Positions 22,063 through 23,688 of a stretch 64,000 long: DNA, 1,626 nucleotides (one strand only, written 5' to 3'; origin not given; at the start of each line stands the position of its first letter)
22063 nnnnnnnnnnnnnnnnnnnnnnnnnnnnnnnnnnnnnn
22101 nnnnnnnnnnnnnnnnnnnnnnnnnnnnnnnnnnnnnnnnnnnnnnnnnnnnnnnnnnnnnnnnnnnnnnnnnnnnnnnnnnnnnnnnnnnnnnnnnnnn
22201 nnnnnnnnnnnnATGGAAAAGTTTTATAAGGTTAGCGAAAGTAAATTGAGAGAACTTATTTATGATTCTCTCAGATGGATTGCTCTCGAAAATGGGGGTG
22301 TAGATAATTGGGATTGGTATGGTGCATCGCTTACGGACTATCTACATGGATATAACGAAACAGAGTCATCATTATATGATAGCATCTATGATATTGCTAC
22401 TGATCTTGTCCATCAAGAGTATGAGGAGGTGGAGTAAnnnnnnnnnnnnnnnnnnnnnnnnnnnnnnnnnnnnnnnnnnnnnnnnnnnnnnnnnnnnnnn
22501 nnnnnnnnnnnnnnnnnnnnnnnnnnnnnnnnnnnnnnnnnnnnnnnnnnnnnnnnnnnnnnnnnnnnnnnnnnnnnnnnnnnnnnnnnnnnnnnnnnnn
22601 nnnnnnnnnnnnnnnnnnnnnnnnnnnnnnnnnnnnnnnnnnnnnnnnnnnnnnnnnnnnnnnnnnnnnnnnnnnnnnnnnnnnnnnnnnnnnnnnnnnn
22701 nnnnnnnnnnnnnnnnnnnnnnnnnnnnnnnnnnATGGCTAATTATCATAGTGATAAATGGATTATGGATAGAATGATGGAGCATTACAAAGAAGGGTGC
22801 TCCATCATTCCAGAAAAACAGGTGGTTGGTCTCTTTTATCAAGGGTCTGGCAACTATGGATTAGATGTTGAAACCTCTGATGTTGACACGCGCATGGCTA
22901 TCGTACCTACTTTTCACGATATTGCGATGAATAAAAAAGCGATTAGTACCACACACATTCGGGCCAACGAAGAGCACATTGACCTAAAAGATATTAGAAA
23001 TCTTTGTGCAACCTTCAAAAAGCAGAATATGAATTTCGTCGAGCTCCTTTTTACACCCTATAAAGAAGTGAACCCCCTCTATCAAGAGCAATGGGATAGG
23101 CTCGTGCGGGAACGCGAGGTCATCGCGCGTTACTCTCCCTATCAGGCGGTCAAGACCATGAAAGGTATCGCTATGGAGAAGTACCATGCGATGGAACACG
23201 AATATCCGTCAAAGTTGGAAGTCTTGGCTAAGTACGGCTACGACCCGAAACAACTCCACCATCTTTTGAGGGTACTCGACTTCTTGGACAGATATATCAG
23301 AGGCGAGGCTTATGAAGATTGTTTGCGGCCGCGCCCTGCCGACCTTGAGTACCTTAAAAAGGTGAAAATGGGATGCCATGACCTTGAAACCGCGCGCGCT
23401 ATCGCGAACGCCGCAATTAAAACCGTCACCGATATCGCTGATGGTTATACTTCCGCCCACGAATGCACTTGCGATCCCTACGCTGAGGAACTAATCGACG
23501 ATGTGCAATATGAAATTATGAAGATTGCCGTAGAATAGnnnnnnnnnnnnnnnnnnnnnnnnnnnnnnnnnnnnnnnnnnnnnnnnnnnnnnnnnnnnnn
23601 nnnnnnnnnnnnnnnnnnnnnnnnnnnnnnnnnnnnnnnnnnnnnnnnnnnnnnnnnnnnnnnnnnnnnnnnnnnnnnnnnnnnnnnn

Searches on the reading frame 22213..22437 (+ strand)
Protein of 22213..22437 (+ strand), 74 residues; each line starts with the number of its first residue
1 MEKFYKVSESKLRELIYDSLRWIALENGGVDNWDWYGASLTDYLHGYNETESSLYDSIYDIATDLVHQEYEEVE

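Call 86: search_protein_families(library=pfam, proteins=[window:22213-22437:+], max_evalue=0.01)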
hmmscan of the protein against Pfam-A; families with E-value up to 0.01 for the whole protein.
window:22213-22437:+ (74 aa): 1 family
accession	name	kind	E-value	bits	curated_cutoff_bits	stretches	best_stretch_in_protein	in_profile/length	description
PF25708.1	Phage_T7_Gp5_9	-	1.8e-07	31.4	24.5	1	7-41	7-40/46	Phage T7 gp5.9 RecBCD inhibitor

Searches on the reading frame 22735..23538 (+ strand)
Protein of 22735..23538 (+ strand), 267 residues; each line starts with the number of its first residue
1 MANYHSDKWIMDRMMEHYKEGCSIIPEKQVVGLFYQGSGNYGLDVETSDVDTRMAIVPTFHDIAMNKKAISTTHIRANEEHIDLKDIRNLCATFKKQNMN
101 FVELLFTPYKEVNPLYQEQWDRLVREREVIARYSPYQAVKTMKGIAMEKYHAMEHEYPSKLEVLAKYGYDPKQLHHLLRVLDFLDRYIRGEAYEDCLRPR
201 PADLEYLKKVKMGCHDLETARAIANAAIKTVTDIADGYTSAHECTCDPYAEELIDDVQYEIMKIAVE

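Call 4: search_protein_families(library=pfam, proteins=[window:22735-23538:+], max_evalue=0.01)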
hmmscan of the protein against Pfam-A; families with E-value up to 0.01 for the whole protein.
window:22735-23538:+ (267 aa): 1 family
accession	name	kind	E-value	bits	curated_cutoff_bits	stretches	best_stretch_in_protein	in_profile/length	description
PF10127.15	RlaP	-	0.0057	16.8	23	1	35-181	25-158/249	RNA repair pathway DNA polymerase beta family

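Call 5: search_protein_families(library=phrogs, proteins=[window:22735-23538:+], max_evalue=0.001)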
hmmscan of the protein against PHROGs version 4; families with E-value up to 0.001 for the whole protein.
window:22735-23538:+ (267 aa): 2 families
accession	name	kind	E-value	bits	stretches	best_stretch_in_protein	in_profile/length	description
phrog_388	-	DNA, RNA and nucleotide metabolism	6.2e-19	69.3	1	13-130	20-139/351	nucleotidyltransferase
phrog_33308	-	unknown function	2.1e-08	34.9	1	28-128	23-124/241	-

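Call 21: search_protein_families(library=ncbifam, proteins=[window:22735-23538:+], max_evalue=0.01)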
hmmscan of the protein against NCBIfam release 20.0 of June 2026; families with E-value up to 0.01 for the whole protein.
window:22735-23538:+ (267 aa): 0 families

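Call 47: search_solved_structures(query=A3, max_evalue=1, show_alignments=1)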
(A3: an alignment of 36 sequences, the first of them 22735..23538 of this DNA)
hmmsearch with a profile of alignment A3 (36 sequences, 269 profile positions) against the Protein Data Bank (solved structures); distinct sequences matched with E-value up to 1: 3.
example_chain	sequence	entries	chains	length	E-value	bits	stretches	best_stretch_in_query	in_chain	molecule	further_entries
3uz0_A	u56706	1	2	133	0.14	14.8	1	179-235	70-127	Stage III sporulation protein AH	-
3tuf_A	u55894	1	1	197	0.34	13.6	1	179-235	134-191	Stage III sporulation protein AH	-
5yep_A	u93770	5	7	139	0.57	12.9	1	30-91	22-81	Toxin-antitoxin system antidote Mnt family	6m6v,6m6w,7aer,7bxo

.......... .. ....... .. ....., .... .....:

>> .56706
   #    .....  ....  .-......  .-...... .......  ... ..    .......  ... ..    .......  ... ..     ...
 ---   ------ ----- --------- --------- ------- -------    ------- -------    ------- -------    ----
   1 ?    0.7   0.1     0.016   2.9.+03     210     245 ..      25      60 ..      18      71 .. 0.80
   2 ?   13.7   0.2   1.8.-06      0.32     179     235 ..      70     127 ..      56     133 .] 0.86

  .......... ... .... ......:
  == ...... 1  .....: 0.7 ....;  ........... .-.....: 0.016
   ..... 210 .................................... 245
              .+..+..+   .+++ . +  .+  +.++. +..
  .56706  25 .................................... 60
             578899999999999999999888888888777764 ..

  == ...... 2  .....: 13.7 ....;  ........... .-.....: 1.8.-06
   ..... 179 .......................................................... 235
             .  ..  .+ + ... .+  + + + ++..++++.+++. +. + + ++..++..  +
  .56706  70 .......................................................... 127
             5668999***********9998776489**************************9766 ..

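Call 48: search_protein_families(library=pfam, alignment_id=A3, max_evalue=0.01)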
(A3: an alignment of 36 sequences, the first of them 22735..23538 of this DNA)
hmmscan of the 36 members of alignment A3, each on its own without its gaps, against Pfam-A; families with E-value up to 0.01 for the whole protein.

A. member 1, window:22735-23538:+ (267 aa): 1 family
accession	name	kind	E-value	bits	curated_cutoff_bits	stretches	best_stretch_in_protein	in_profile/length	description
PF10127.15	RlaP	-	0.0057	16.8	23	1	35-181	25-158/249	RNA repair pathway DNA polymerase beta family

B. families by the number of members that match (of 36 scanned): 7 families
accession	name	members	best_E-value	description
PF10127.15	RlaP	23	4.9e-08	RNA repair pathway DNA polymerase beta family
PF01909.29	NTP_transf_2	2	0.00046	Nucleotidyltransferase domain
PF18765.7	Polbeta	2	0.0042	Polymerase beta, Nucleotidyltransferase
PF02700.19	PurS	1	0.0013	Phosphoribosylformylglycinamidine (FGAM) synthase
PF04803.17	Cor1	1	0.0079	Cor1/Xlr/Xmr conserved region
PF03069.20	FmdA_AmdA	1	0.009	Acetamidase/Formamidase family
PF09987.14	DUF2226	1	0.0097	Uncharacterized protein conserved in archaea (DUF2226)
